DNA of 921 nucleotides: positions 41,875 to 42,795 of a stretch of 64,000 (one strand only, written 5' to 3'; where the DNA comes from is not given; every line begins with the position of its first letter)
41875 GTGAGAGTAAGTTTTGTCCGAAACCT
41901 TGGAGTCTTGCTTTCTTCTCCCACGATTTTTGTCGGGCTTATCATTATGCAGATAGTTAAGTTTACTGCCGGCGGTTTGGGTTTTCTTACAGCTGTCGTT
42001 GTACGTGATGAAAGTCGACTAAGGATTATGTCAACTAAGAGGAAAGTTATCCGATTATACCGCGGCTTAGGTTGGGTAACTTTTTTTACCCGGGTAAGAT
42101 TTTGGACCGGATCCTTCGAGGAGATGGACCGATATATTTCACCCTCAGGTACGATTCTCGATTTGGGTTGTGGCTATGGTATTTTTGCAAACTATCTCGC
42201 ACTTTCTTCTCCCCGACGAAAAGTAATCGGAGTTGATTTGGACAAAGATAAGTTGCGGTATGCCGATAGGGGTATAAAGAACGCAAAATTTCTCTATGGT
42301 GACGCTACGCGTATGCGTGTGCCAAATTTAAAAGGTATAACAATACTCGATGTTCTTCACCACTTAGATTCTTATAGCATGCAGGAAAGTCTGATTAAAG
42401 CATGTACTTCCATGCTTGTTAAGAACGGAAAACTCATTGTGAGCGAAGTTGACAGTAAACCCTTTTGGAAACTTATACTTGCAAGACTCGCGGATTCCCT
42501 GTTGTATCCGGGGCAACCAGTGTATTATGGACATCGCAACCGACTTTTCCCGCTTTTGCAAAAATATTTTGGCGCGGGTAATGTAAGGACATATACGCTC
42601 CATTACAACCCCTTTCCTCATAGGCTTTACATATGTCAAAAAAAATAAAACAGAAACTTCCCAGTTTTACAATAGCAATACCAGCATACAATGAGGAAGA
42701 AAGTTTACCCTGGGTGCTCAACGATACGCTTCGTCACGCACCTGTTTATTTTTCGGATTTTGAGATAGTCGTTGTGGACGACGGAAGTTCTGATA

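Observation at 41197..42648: Rosetta-stone fusion: GT2 glycosyltransferase, TM segment, SAM methyltransferase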

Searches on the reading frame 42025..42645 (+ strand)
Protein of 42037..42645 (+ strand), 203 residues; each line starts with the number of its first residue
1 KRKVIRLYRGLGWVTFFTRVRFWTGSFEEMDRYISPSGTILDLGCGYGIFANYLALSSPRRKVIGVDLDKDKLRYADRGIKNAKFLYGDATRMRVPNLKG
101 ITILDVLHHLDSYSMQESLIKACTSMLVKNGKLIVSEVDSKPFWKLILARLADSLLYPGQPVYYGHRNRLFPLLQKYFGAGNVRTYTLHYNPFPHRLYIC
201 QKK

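Call 20: search_protein_families(library=ncbifam, proteins=[window:42037-42645:+], max_evalue=0.00001)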
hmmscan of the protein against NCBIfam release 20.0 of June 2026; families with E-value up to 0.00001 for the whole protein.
window:42037-42645:+ (203 aa): 4 families
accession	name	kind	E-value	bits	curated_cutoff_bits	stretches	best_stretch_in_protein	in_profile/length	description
TIGR01983.1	UbiG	equivalog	2.7e-08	33.4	102.95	1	38-140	51-156/228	bifunctional 2-polyprenyl-6-hydroxyphenol methylase/3-demethylubiquinol 3-O-methyltransferase UbiG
TIGR02072.1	BioC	equivalog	1.7e-07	31.3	184.95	1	38-136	36-133/244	malonyl-ACP O-methyltransferase BioC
NF045667.1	MTase_DVU1556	equivalog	1.9e-07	30.7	155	1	35-138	21-122/213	DVU_1556 family methyltransferase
NF043040.1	corrin_prot_MT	hypoth_equivalog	5.4e-07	29.2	180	1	31-152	36-165/216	corrinoid protein-associated methyltransferase CpaM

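Call 21: find_homologous_proteins(query=window:42037-42645:+, max_evalue=0.001)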
Query window:42037-42645:+ (203 aa): 216 proteins with E <= 0.001 among 636 candidates; the best 120 are listed.
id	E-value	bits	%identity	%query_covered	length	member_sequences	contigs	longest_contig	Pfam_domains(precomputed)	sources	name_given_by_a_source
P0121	4.0e-85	303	64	100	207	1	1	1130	PF13847.13,PF13489.13,PF05175.21,PF13649.13,PF01728.26,PF08241.19,PF08242.19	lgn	-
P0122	1.3e-82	295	62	99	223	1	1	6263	PF13847.13,PF13489.13,PF05175.21,PF13649.13,PF01728.26,PF08241.19,PF08242.19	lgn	-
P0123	1.1e-80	288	58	100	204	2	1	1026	PF13847.13,PF13489.13,PF05175.21,PF13649.13,PF08241.19,PF08242.19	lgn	-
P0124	2.3e-80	287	58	100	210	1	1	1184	PF13847.13,PF13489.13,PF05175.21,PF13649.13,PF08241.19,PF08242.19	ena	-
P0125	7.6e-79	282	57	100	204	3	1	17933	PF13847.13,PF13489.13,PF05175.21,PF13649.13,PF08241.19,PF08242.19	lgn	-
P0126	1.0e-76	275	59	100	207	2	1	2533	PF13847.13,PF13489.13,PF05175.21,PF13649.13,PF08241.19,PF08242.19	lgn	-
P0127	1.9e-73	265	57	100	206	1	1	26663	PF13847.13,PF13489.13,PF05175.21,PF13649.13,PF08241.19,PF08242.19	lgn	-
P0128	3.3e-72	261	53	99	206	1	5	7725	PF13847.13,PF13489.13,PF05175.21,PF13649.13,PF00891.25,PF08241.19,PF08242.19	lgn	-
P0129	3.8e-71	257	56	97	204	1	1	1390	PF13847.13,PF13489.13,PF05175.21,PF13649.13,PF02390.24,PF08241.19,PF08242.19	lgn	-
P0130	8.6e-71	256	57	94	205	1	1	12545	PF13847.13,PF13489.13,PF05175.21,PF13649.13,PF08241.19,PF08242.19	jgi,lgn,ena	-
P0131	1.4e-70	255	55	97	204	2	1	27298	PF13847.13,PF13489.13,PF05175.21,PF13649.13,PF08241.19,PF08242.19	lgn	-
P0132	1.4e-70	255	56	100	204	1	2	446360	PF13847.13,PF13489.13,PF05175.21,PF13649.13,PF08241.19,PF08242.19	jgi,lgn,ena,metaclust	metaclust:\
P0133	3.2e-70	254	55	98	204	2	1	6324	PF13847.13,PF13489.13,PF05175.21,PF13649.13,PF08241.19,PF08242.19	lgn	-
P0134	5.6e-70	253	56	100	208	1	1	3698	PF13847.13,PF13489.13,PF05175.21,PF13649.13,PF08241.19,PF08242.19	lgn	-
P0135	1.7e-68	249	51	100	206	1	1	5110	PF13847.13,PF13489.13,PF05175.21,PF13649.13,PF00891.25,PF01728.26,PF08241.19,PF08242.19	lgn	-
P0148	4.2e-66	241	54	97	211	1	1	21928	PF13847.13,PF13489.13,PF05175.21,PF13649.13,PF00891.25,PF08241.19,PF08242.19,PF05401.17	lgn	-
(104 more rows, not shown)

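Call 22: find_encoding_contigs(protein=P0122, flank=5000, max_places=1)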
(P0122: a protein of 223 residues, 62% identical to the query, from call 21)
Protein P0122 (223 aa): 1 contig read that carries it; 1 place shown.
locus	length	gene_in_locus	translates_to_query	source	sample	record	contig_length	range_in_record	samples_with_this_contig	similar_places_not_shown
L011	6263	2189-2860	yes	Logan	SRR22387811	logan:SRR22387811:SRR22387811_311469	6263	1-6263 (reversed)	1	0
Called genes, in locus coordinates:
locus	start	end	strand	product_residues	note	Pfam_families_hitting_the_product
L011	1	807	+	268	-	?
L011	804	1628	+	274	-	PF00535:Glycos_transf_2, PF10111:Glyco_tranf_2_2 (weak), PF13641:Glyco_tranf_2_3, PF02709:Glyco_transf_7C (faint)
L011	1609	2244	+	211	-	PF25084:LbH_EIF2B (faint), PF25087:GMPPB_C (faint), PF00132:Hexapep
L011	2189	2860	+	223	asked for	PF05175:MTS, PF13489:Methyltransf_23, PF01728:FtsJ (weak), PF13847:Methyltransf_31, PF08241:Methyltransf_11, PF08242:Methyltransf_12, PF13649:Methyltransf_25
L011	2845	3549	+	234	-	PF00535:Glycos_transf_2, PF13641:Glyco_tranf_2_3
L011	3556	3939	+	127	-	PF14667:Polysacc_synt_C (weak), PF00190:Cupin_1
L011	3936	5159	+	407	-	PF08421:Methyltransf_13, PF13489:Methyltransf_23, PF08241:Methyltransf_11, PF08242:Methyltransf_12, PF13649:Methyltransf_25 (faint), PF08484:Methyltransf_14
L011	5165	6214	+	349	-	PF01073:3Beta_HSD, PF01370:Epimerase, PF02719:Polysacc_synt_2 (weak), PF16363:GDP_Man_Dehyd, PF07993:NAD_binding_4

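Call 23: find_encoding_contigs(protein=P0132, flank=6000, max_places=1)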
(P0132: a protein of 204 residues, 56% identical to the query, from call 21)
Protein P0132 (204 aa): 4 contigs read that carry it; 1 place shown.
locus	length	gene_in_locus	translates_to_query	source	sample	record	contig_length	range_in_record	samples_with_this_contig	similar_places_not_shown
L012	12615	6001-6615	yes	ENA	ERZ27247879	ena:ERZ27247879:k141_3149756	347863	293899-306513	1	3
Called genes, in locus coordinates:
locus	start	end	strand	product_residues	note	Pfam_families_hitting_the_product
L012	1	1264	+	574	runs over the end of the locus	PF13231:PMT_2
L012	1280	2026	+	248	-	PF01209:Ubie_methyltran, PF08003:Methyltransf_9 (weak), PF13489:Methyltransf_23, PF07021:MetW, PF13847:Methyltransf_31, PF08241:Methyltransf_11, PF08242:Methyltransf_12, PF13649:Methyltransf_25, +1 more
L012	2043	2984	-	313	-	PF00535:Glycos_transf_2, PF10111:Glyco_tranf_2_2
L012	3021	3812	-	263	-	PF01522:Polysacc_deac_1, PF11959:DUF3473 (faint)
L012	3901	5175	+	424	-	PF01210:NAD_Gly3P_dh_N (faint), PF03721:UDPG_MGDP_dh_N, PF00984:UDPG_MGDP_dh, PF03720:UDPG_MGDP_dh_C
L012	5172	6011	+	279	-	PF00535:Glycos_transf_2, PF10111:Glyco_tranf_2_2 (faint), PF13641:Glyco_tranf_2_3 (weak)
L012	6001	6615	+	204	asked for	PF05175:MTS (weak), PF13489:Methyltransf_23, PF13847:Methyltransf_31, PF08241:Methyltransf_11, PF08242:Methyltransf_12, PF13649:Methyltransf_25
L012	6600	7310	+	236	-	PF00535:Glycos_transf_2, PF10111:Glyco_tranf_2_2 (weak), PF13641:Glyco_tranf_2_3 (weak)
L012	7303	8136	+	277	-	PF01209:Ubie_methyltran, PF02353:CMAS, PF06325:PrmA, PF13489:Methyltransf_23, PF07021:MetW, PF13649:Methyltransf_25, PF13847:Methyltransf_31, PF08241:Methyltransf_11, +3 more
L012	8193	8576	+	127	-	-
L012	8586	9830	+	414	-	PF08421:Methyltransf_13, PF13489:Methyltransf_23, PF08241:Methyltransf_11, PF08242:Methyltransf_12, PF08484:Methyltransf_14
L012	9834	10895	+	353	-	PF01073:3Beta_HSD, PF01370:Epimerase, PF02719:Polysacc_synt_2 (weak), PF07993:NAD_binding_4, PF16363:GDP_Man_Dehyd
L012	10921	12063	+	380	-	PF00534:Glycos_transf_1, PF13692:Glyco_trans_1_4, PF26337:Gtf3_C (weak)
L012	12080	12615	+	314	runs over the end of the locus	PF01408:GFO_IDH_MocA, PF22725:GFO_IDH_MocA_C3 (weak)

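Call 24: find_encoding_contigs(protein=P0127, flank=6000, max_places=1)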
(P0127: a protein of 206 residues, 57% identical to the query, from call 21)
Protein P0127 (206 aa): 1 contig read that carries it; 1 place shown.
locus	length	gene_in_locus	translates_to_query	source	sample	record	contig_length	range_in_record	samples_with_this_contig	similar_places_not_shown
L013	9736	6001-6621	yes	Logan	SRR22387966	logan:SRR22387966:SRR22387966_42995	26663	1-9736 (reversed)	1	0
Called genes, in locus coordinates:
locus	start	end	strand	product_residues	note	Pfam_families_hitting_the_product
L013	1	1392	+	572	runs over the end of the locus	PF13231:PMT_2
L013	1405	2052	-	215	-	PF01209:Ubie_methyltran (weak), PF13489:Methyltransf_23, PF05175:MTS, PF12847:Methyltransf_18, PF13847:Methyltransf_31, PF08241:Methyltransf_11, PF08242:Methyltransf_12, PF13649:Methyltransf_25, +4 more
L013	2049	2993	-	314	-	PF00535:Glycos_transf_2, PF10111:Glyco_tranf_2_2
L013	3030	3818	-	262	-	PF01522:Polysacc_deac_1, PF11959:DUF3473 (weak)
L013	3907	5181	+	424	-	PF03446:NAD_binding_2 (faint), PF03721:UDPG_MGDP_dh_N, PF00984:UDPG_MGDP_dh, PF03720:UDPG_MGDP_dh_C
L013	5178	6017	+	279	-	PF00535:Glycos_transf_2, PF10111:Glyco_tranf_2_2 (weak), PF13641:Glyco_tranf_2_3 (weak)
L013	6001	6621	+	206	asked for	PF05175:MTS (weak), PF13489:Methyltransf_23, PF08241:Methyltransf_11, PF08242:Methyltransf_12, PF13649:Methyltransf_25, PF13847:Methyltransf_31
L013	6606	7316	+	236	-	PF00535:Glycos_transf_2, PF10111:Glyco_tranf_2_2 (weak), PF13641:Glyco_tranf_2_3 (weak)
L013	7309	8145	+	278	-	PF03141:Methyltransf_29 (weak), PF01209:Ubie_methyltran (weak), PF06325:PrmA, PF13489:Methyltransf_23, PF08241:Methyltransf_11, PF08242:Methyltransf_12, PF13649:Methyltransf_25, PF13847:Methyltransf_31, +4 more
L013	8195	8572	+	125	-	PF06052:3-HAO (weak), PF14667:Polysacc_synt_C (weak), PF07883:Cupin_2 (weak)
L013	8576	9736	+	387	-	?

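Call 45: find_encoding_contigs(protein=P0148, flank=6000, max_places=1)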
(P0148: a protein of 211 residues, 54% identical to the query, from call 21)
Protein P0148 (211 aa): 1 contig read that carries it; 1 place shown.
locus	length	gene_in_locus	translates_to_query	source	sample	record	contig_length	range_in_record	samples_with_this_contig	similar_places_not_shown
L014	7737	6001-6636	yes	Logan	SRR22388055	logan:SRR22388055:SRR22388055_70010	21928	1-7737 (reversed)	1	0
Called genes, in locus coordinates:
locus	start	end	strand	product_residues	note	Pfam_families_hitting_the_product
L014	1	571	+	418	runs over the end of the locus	PF00534:Glycos_transf_1, PF13692:Glyco_trans_1_4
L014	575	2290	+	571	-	PF13231:PMT_2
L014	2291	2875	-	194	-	PF18915:DUF5667 (faint)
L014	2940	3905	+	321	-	PF01073:3Beta_HSD, PF01370:Epimerase, PF02719:Polysacc_synt_2, PF04321:RmlD_sub_bind, PF07993:NAD_binding_4, PF16363:GDP_Man_Dehyd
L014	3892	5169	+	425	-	PF03446:NAD_binding_2, PF03721:UDPG_MGDP_dh_N, PF00984:UDPG_MGDP_dh, PF03720:UDPG_MGDP_dh_C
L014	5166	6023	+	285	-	PF00535:Glycos_transf_2, PF10111:Glyco_tranf_2_2 (faint), PF13506:Glyco_transf_21 (faint), PF13641:Glyco_tranf_2_3, PF13632:Glyco_trans_2_3 (faint), PF02709:Glyco_transf_7C (weak)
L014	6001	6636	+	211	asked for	PF05401:NodS (weak), PF05175:MTS, PF13489:Methyltransf_23, PF00891:Methyltransf_2 (faint), PF13847:Methyltransf_31, PF08241:Methyltransf_11, PF08242:Methyltransf_12, PF13649:Methyltransf_25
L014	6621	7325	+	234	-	PF00535:Glycos_transf_2, PF13641:Glyco_tranf_2_3 (weak)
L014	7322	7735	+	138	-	?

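Call 62: predict_structure(alignment_id=A2)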
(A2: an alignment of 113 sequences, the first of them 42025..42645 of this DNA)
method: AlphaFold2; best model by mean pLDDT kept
length: 207 residues; sequences in the alignment: 113
mean_pLDDT: 96.1   pTM: 0.92
mean pLDDT of the five models: 96.1, 93.7, 93.3, 92.1, 91.1
residues with pLDDT >= 90: 200; 70-90: 6; 50-70: 1; < 50: 0
segments of 3 or more residues with pLDDT < 50: none
pLDDT, mean of each block of 10 residues (from residue 1): 91 98 95 96 98 99 98 98 98 94 97 97 98 98 94 93 92 97 98 93 98
secondary structure, 60 per line:
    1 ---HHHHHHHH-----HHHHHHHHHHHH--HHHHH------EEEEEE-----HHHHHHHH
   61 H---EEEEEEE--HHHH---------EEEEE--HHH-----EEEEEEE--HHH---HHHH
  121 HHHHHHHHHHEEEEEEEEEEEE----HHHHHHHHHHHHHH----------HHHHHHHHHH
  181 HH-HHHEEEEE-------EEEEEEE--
elements in order: H4-11 H17-28 H31-35 E42-47 H53-61 E65-71 H74-77 E87-91 E102-108 H117-130 E131-142 H147-160 H171-182 E187-191 E199-205

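Call 65: fold_search(model_id=the predicted structure, library=pdb)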
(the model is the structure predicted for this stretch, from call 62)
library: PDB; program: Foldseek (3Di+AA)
matches with E <= 10: 1984; with E <= 0.001: 1420
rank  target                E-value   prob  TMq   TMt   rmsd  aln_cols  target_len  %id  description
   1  3dtn_A                1.1e-11  1.00  0.64  0.61   6.5       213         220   16  Crystal structure of putative Methyltransferase-MM_2633 from Methanosarcina mazei . (released 2008-09-09)
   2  3dtn_B                3.8e-11  1.00  0.65  0.63   4.0       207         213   19  Crystal structure of putative Methyltransferase-MM_2633 from Methanosarcina mazei . (released 2008-09-09)
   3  4iv8_A                5.2e-11  1.00  0.59  0.51   5.3       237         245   16  Crystal structure of N-methyl transferase from Plasmodium knowlesi complexed with S-adenosyl methionine (released 2014-02-19)
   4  4gek_G                8.5e-11  1.00  0.61  0.55   6.5       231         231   14  Crystal Structure of wild-type CmoA from E.coli (released 2012-10-10)
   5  4iwn_B                9.1e-11  1.00  0.60  0.56   7.5       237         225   14  Crystal structure of a putative methyltransferase CmoA in complex with a novel SAM derivative (released 2013-05-29)
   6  9fce_B                9.7e-11  1.00  0.61  0.60   5.8       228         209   17  BelI in complex with SAM from Streptomyces sp. UCK14 (released 2024-08-21)
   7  8tji_A                1.2e-10  1.00  0.67  0.47   4.1       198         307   20  SAM-dependent methyltransferase RedM, apo (released 2023-12-13)
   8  3mgg_A                1.2e-10  1.00  0.57  0.49   4.5       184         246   23  Crystal Structure of Methyl Transferase from Methanosarcina mazei (released 2010-04-21)
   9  9fcu_A                1.4e-10  1.00  0.66  0.65   5.7       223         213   12  CysG(N-16)-H121A mutant in complex with SAH from Kitasatospora cystarginea (released 2024-08-21)
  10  8tjj_D                1.5e-10  1.00  0.68  0.45   8.9       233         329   18  SAM-dependent methyltransferase RedM bound to SAM (released 2023-12-13)
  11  8tjj_B                1.6e-10  1.00  0.67  0.46   9.1       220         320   18  SAM-dependent methyltransferase RedM bound to SAM (released 2023-12-13)
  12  8tjk_B                1.6e-10  1.00  0.65  0.46   9.6       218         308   17  SAM-dependent methyltransferase RedM bound to SAH (released 2023-12-13)
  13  5f8e_C                1.7e-10  1.00  0.68  0.42   8.9       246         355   18  Rv2258c-SAH (released 2016-06-29)
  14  8tjk_A                1.8e-10  1.00  0.69  0.47   4.1       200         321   16  SAM-dependent methyltransferase RedM bound to SAH (released 2023-12-13)
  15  1qzz                  1.8e-10  1.00  0.58  0.38   4.8       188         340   21  Crystal structure of aclacinomycin-10-hydroxylase (RdmB) in complex with S-adenosyl-L-methionine (SAM) (released 2003-11-25)
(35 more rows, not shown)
